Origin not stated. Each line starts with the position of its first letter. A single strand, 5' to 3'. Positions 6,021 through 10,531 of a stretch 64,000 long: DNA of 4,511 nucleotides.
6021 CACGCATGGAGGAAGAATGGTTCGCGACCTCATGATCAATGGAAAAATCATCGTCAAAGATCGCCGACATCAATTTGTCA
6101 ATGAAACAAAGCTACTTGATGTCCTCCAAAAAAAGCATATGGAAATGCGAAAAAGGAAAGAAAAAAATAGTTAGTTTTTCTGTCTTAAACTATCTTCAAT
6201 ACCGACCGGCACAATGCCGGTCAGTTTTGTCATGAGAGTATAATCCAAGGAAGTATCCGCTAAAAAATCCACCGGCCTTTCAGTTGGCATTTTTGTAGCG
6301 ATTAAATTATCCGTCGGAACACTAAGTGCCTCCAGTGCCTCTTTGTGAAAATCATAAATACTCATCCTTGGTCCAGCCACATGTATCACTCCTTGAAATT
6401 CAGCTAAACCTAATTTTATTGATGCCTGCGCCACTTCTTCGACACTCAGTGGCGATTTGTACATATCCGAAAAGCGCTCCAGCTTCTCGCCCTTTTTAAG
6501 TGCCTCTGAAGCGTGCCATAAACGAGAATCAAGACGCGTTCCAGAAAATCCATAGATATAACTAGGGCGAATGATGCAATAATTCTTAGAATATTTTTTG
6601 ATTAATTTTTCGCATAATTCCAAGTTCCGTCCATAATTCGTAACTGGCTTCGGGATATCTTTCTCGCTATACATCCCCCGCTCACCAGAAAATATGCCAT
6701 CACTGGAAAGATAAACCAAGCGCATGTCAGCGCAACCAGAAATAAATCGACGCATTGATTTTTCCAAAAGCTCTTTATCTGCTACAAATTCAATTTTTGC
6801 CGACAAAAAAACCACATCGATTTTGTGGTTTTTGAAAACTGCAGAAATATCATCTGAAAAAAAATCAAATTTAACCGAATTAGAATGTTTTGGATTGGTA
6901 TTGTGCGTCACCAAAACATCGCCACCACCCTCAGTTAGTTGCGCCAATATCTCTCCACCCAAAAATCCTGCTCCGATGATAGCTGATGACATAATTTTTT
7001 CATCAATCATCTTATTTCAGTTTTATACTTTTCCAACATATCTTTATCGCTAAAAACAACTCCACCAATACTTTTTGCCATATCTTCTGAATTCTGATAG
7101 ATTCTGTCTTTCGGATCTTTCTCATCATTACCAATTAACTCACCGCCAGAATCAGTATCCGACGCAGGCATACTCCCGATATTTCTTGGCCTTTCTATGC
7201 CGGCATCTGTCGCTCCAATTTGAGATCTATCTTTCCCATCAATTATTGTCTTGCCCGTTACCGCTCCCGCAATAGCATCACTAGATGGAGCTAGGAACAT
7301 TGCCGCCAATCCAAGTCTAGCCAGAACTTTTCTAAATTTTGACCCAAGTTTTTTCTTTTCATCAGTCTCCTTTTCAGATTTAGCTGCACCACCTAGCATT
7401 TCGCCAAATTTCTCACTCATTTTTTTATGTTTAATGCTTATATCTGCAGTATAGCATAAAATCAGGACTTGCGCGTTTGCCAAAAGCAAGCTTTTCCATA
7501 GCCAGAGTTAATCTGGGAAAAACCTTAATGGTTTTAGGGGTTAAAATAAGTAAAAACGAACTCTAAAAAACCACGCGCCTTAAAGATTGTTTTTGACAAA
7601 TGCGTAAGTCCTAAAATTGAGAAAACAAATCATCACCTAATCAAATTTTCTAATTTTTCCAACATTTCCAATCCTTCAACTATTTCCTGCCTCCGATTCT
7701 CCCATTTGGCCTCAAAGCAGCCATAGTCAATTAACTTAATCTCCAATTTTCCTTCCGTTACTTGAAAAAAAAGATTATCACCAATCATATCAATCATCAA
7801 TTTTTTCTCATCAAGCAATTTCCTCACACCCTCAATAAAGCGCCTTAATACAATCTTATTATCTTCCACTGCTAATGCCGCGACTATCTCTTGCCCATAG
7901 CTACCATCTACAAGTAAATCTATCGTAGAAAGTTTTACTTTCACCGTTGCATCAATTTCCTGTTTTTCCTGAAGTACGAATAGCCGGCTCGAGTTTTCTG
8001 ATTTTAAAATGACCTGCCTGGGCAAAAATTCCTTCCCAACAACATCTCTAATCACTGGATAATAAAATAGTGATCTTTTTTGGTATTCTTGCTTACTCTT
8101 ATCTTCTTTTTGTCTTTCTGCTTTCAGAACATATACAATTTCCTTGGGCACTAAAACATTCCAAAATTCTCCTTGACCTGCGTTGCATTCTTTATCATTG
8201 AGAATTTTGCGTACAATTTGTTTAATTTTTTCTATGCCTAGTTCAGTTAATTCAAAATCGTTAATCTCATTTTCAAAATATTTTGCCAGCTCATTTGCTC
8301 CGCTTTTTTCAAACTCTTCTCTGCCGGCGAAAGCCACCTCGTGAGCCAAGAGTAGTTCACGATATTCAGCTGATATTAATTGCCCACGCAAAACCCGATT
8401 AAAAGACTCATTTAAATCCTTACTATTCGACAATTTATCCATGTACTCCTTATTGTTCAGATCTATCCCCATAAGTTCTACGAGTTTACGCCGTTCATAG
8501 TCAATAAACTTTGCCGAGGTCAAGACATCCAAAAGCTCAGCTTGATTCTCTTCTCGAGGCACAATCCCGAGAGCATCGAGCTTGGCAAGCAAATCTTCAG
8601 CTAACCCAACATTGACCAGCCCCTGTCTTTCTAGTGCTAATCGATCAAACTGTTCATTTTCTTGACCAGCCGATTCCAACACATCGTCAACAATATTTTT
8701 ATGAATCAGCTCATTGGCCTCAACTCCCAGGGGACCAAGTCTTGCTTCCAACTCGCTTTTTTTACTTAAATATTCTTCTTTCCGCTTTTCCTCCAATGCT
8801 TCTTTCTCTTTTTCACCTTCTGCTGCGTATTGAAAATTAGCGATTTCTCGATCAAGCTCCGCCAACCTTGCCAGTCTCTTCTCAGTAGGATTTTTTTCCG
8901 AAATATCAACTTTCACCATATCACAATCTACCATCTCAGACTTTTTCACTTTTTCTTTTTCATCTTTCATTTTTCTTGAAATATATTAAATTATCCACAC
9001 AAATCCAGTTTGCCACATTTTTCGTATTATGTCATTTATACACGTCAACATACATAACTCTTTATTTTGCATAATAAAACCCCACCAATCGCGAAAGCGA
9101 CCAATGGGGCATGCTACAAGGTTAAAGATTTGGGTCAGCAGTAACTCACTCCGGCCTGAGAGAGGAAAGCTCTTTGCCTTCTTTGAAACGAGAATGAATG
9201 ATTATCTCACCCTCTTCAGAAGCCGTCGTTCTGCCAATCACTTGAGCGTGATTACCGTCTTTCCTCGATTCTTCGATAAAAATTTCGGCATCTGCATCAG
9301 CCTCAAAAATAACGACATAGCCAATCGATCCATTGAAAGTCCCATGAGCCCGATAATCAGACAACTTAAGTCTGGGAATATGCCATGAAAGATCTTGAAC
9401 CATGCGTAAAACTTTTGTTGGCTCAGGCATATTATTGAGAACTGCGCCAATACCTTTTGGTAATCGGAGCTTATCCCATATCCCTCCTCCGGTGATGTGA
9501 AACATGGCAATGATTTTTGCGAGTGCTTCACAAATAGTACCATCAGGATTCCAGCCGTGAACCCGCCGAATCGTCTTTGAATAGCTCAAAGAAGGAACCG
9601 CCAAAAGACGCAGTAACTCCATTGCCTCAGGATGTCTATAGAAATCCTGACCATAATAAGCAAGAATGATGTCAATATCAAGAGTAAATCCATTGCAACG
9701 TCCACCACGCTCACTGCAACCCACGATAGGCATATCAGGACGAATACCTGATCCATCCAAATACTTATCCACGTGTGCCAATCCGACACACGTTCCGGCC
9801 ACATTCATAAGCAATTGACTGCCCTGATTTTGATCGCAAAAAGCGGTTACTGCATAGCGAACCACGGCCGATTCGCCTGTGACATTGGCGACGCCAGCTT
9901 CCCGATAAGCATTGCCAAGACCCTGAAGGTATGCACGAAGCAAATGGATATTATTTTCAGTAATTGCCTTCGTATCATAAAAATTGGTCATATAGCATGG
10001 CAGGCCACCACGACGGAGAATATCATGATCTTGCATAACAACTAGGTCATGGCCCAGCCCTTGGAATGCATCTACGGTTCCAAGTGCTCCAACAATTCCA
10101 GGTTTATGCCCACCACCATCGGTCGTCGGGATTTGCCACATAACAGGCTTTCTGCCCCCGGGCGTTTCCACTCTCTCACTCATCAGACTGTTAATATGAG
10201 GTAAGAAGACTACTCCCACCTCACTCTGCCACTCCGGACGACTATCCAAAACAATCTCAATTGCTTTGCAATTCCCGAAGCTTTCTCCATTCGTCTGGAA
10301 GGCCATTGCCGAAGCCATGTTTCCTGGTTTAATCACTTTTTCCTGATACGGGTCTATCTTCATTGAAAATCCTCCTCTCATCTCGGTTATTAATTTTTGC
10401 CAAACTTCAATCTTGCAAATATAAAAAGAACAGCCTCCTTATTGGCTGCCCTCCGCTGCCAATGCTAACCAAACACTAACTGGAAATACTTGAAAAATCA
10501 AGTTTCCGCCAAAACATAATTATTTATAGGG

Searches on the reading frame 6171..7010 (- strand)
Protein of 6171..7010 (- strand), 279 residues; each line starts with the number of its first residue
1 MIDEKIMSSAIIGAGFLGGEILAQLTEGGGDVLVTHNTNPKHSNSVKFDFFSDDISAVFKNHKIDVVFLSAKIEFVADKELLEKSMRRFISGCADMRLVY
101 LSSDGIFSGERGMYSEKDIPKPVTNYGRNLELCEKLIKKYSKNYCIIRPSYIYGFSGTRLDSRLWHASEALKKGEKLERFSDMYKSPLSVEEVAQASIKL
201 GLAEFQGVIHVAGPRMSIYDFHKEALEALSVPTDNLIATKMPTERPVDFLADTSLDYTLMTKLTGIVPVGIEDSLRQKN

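Call 8: search_protein_families(library=pfam, proteins=[window:6171-7010:-], max_evalue=0.001)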
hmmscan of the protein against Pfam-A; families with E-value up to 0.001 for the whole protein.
window:6171-7010:- (279 aa): 2 families
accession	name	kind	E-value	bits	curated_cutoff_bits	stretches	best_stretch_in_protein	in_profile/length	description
PF04321.23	RmlD_sub_bind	-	4.1e-20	72.5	27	1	94-240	92-242/287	RmlD substrate binding domain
PF01370.27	Epimerase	-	2.2e-08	34.3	20.9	1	13-182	5-204/240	NAD dependent epimerase/dehydratase family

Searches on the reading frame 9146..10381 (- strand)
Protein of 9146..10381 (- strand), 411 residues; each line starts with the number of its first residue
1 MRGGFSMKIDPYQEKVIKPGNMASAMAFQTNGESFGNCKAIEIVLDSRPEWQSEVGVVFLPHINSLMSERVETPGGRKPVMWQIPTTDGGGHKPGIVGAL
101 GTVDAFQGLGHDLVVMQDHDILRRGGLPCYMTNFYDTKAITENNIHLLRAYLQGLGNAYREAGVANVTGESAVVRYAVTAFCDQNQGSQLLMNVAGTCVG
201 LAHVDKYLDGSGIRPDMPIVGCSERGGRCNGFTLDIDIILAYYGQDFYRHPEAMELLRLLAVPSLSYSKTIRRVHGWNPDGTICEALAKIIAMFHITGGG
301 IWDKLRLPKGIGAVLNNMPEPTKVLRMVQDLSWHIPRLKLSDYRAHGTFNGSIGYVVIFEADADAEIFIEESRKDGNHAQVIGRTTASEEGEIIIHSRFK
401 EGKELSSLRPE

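Call 8: search_protein_families(library=pfam, proteins=[window:9146-10381:-], max_evalue=0.001)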
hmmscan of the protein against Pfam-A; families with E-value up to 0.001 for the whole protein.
window:9146-10381:- (411 aa): 2 families
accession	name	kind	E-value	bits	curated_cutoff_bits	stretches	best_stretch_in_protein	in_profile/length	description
PF02769.27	AIRS_C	-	2.4e-07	31.5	23.1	1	285-395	55-155/156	AIR synthase related protein, C-terminal domain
PF00586.29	AIRS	-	1.1e-06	29.4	24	1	86-185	18-97/112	AIR synthase related protein, N-terminal domain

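Call 11: find_encoding_contigs(protein=window:9146-10381:-, flank=10000, max_places=6)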
Protein window:9146-10381:- (411 aa): no gene with exactly this product is on record in the collection.
